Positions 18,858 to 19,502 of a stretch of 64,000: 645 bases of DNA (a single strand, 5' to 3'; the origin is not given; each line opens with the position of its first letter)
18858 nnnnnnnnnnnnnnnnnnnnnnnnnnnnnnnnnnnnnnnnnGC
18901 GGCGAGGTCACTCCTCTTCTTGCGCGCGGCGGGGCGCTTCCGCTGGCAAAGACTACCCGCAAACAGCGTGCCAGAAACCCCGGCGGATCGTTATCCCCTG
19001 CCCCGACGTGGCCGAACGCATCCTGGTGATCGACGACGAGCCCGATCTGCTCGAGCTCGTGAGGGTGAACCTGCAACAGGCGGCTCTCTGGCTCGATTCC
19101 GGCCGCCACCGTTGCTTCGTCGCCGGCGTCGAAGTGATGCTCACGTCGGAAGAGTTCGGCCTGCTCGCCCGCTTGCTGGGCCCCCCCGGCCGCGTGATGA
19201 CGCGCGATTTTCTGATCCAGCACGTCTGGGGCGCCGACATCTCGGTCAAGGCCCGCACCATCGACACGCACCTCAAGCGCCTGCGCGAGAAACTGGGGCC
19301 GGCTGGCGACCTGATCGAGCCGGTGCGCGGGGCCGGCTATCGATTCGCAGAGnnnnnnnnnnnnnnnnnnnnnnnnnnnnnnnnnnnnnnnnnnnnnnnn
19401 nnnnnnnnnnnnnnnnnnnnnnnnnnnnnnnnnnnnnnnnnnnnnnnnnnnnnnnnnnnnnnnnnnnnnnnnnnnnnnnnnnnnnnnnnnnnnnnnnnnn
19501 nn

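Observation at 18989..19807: Collapsed duplicate of phoB-phoR: both paralogues keep open frames after losing all signal-input and phosphotransfer modules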

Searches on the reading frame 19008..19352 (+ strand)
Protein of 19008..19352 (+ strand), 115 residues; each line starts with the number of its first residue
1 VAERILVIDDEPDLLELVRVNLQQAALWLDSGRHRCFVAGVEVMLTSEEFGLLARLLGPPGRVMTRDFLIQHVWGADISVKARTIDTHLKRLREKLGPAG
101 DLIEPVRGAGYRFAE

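Call 8: search_protein_families(library=pfam, proteins=[window:19008-19352:+], max_evalue=0.01)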
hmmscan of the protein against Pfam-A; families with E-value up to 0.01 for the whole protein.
window:19008-19352:+ (115 aa): 1 family
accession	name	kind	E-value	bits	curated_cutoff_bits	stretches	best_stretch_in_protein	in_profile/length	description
PF00486.34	Trans_reg_C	-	5.3e-22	78.1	26.2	1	42-113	3-77/77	Transcriptional regulatory protein, C terminal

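Call 13: list_cluster_members(proteins=[P0001, window:19008-19352:+, window:21332-22009:+, window:22009-23823:+])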
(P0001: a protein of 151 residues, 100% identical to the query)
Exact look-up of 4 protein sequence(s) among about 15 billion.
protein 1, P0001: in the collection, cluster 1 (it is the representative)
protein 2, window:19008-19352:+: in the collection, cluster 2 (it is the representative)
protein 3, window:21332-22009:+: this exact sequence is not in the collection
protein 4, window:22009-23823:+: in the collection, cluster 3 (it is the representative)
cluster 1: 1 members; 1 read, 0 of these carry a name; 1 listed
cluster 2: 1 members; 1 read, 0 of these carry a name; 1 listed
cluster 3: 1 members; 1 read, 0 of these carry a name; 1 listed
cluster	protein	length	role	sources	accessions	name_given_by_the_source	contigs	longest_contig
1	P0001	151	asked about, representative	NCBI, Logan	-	-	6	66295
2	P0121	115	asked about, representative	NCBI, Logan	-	-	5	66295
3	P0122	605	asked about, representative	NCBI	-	-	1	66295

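Call 20: find_homologous_proteins(query=window:19008-19352:+, max_evalue=1e-8)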
Query window:19008-19352:+ (115 aa): 92 proteins with E <= 1e-8 among 118 candidates.
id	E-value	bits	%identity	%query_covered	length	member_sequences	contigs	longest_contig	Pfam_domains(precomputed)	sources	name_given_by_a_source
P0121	2.1e-69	249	100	100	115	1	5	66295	PF00486.35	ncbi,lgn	-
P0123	8.5e-40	153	77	83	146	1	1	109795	PF00486.35,PF00072.31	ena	-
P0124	3.5e-38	148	75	83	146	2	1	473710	PF00486.35,PF00072.31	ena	-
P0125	4.3e-38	148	73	72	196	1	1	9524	PF00486.35,PF00072.31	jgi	jgi:two-component system phosphate regulon response regulator PhoB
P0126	4.5e-37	145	79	76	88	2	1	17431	PF00486.35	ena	-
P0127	8.7e-37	144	73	83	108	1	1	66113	PF00486.35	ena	-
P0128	1.9e-32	130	69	82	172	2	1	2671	PF00486.35,PF00072.31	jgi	jgi:two-component system phosphate regulon response regulator PhoB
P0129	5.7e-32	128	65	83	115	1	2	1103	PF00486.35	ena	-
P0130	7.7e-32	128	62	85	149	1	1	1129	PF00486.35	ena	-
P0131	9.2e-32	127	65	83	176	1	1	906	PF00486.35,PF00072.31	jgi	jgi:two-component system phosphate regulon response regulator PhoB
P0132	1.1e-31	127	68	76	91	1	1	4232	PF00486.35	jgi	jgi:two-component system phosphate regulon response regulator PhoB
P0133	1.8e-31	127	67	82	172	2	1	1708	PF08279.19,PF00486.35,PF00072.31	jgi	jgi:two-component system phosphate regulon response regulator PhoB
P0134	2.5e-31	126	64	83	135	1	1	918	PF00486.35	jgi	jgi:two-component system phosphate regulon response regulator PhoB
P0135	2.8e-31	126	68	82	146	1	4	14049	PF00486.35,PF00072.31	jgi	jgi:two-component system phosphate regulon response regulator PhoB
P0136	3.1e-31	126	68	82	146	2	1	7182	PF00486.35,PF00072.31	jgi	jgi:two-component system phosphate regulon response regulator PhoB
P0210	1.1e-14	72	42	100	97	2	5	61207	PF00486.35,PF00072.31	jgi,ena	-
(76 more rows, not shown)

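Call 23: find_encoding_contigs(protein=P0123, flank=9000, max_places=3)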
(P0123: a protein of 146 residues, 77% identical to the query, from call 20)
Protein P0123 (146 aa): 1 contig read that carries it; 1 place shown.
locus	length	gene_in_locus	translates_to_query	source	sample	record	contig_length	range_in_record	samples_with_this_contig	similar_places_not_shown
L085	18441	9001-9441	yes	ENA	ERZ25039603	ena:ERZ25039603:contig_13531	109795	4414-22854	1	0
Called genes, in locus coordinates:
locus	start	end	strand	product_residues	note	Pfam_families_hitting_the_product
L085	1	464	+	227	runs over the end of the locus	PF03710:GlnE, PF08335:GlnD_UR_UTase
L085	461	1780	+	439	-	PF03710:GlnE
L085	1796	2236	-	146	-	PF00571:CBS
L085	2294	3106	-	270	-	PF10996:Beta-Casp, PF07521:RMMBL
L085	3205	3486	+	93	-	-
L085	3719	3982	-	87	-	-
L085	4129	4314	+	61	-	-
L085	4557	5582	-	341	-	PF00614:PLDc (weak), PF13091:PLDc_2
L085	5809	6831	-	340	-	PF13671:AAA_33 (weak)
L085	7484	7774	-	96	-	PF00582:Usp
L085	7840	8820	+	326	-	-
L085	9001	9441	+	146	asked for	PF00072:Response_reg (weak), PF00486:Trans_reg_C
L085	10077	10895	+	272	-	PF00512:HisKA, PF02518:HATPase_c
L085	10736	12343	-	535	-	PF00300:His_Phos_1, PF02541:Ppx-GppA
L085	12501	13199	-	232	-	PF00072:Response_reg, PF00486:Trans_reg_C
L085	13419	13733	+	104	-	-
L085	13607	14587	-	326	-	PF12833:HTH_18, PF00165:HTH_AraC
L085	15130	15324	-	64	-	-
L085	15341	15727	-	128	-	PF00005:ABC_tran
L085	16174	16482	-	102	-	PF00528:BPD_transp_1 (weak)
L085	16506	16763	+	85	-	-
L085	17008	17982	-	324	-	PF00528:BPD_transp_1, PF11812:DUF3333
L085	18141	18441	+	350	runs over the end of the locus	-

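Call 24: find_encoding_contigs(protein=P0127, flank=9000, max_places=3)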
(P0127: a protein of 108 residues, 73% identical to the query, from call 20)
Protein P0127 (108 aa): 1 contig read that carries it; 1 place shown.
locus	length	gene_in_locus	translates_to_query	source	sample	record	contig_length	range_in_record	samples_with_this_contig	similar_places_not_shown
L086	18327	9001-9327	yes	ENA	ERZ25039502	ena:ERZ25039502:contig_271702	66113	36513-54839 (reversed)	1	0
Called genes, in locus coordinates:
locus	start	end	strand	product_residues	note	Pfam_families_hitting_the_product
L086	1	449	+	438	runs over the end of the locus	PF03710:GlnE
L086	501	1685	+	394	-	PF04909:Amidohydro_2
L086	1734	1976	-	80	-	-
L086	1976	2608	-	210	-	-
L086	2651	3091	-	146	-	PF00571:CBS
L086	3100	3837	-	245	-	PF00571:CBS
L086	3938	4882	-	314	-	PF00614:PLDc (weak), PF13091:PLDc_2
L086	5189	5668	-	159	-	PF13671:AAA_33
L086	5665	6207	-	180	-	-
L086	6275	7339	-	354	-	PF13302:Acetyltransf_3, PF00583:Acetyltransf_1, PF13508:Acetyltransf_7 (weak)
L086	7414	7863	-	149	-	PF00582:Usp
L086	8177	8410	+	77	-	-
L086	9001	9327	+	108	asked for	PF00486:Trans_reg_C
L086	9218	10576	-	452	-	-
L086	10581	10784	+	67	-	PF02518:HATPase_c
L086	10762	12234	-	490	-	PF00300:His_Phos_1, PF02541:Ppx-GppA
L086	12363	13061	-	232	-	PF00072:Response_reg, PF00486:Trans_reg_C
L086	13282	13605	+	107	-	-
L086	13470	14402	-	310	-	PF12833:HTH_18, PF00165:HTH_AraC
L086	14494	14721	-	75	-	PF01895:PhoU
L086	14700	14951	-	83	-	PF01895:PhoU (weak)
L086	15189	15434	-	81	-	-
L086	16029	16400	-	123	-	PF00528:BPD_transp_1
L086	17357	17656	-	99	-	-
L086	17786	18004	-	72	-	-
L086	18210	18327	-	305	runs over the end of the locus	PF12849:PBP_like_2 (weak), PF12501:DUF3708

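Call 44: search_solved_structures(query=window:19008-19352:+, show_alignments=2, max_evalue=0.00001)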
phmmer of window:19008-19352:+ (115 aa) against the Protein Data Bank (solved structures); distinct sequences matched with E-value up to 0.00001: 53.
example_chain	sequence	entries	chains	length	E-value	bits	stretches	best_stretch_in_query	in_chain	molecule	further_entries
1gxp_A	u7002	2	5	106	9e-17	64.6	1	22-114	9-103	PHOSPHATE REGULON TRANSCRIPTIONAL REGULATORY PROTEIN | PHOSPHATE REGULON TRANSCRIPTIONAL REGULATORY PROTEIN PHOB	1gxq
1qqi_A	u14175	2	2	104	9.2e-17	64.6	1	22-114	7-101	PHOSPHATE REGULON TRANSCRIPTIONAL REGULATORY PROTEIN PHOB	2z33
3t72_A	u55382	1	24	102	1e-16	64.4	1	23-114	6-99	Phosphate regulon transcriptional regulatory protein phoB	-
8hml_A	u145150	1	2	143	1.6e-14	57.3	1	30-114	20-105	DNA-binding response OmpR family regulator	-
8hig_A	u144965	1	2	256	3.7e-14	56.1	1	31-114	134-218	DNA-binding response OmpR family regulator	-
7e1b_A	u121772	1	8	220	3.9e-14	56.1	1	27-113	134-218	DNA-binding response regulator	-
8hih_O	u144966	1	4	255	4e-14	56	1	17-112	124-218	Transcriptional regulatory protein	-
2oqr_A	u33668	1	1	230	9.1e-14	54.9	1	22-113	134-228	Sensory transduction protein regX3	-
7e1d_B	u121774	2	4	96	1e-13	54.7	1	28-113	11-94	DNA-binding response regulator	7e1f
7e92_A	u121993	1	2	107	1.2e-13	54.5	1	27-113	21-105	DNA-binding response regulator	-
9yfa_A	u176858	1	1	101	3.5e-12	49.8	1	21-114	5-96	Response regulator protein CarR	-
2gwr_A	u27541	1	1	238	3.7e-12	49.7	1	25-112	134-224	DNA-binding response regulator mtrA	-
4b09_A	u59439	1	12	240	4.5e-12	49.4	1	24-113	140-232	TRANSCRIPTIONAL REGULATORY PROTEIN BAER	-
6iju_A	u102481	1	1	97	4.8e-12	49.3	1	27-111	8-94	DNA-binding response regulator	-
6kyx_A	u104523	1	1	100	5e-12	49.3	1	27-111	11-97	DNA-binding response regulator ArlR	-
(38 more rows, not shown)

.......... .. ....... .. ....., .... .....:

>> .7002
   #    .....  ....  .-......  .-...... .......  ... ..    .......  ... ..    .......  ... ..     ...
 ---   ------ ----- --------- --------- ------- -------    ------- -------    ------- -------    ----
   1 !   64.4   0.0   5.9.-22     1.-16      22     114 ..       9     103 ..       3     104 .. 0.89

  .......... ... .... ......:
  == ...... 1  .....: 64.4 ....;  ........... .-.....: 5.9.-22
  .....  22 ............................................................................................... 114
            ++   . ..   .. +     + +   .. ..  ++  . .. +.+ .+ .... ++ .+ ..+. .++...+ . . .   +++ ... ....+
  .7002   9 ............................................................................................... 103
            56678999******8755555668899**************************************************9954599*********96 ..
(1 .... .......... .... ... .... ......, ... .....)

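Call 66: find_encoding_contigs(protein=P0210, flank=5000, max_places=3)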
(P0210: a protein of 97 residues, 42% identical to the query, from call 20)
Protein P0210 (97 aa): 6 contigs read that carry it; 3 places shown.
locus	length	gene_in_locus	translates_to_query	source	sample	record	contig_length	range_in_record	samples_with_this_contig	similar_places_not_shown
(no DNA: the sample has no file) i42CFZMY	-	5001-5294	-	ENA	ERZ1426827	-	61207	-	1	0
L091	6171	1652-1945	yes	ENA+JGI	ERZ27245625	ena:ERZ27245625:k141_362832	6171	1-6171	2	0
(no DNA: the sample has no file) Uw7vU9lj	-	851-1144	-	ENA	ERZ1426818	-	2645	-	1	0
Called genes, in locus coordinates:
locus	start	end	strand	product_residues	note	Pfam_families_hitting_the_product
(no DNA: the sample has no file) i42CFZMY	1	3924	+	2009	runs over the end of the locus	PF08857:ParBc_2 (weak), PF17892:Cadherin_5 (weak), PF17963:Big_9, PF13927:Ig_3 (weak), PF02494:HYR, PF13927:Ig_3 (weak), PF02494:HYR, PF13927:Ig_3 (weak), +5 more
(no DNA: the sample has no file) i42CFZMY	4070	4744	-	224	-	PF01865:PhoU_div (weak)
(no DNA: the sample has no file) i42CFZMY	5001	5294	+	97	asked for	PF00072:Response_reg, PF00486:Trans_reg_C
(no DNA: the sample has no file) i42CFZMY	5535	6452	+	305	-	-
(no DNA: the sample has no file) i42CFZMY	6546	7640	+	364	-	-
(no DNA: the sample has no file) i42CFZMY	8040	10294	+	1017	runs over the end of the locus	PF12833:HTH_18, PF00165:HTH_AraC (weak), PF08479:POTRA_2, PF03865:ShlB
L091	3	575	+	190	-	?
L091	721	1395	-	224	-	PF01865:PhoU_div (weak)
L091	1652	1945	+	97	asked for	PF00072:Response_reg, PF00486:Trans_reg_C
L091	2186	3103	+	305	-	-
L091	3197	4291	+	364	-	-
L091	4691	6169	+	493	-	?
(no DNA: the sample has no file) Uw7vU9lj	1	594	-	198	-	?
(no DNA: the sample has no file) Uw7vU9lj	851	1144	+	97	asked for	PF00072:Response_reg, PF00486:Trans_reg_C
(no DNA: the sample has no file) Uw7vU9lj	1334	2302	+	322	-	-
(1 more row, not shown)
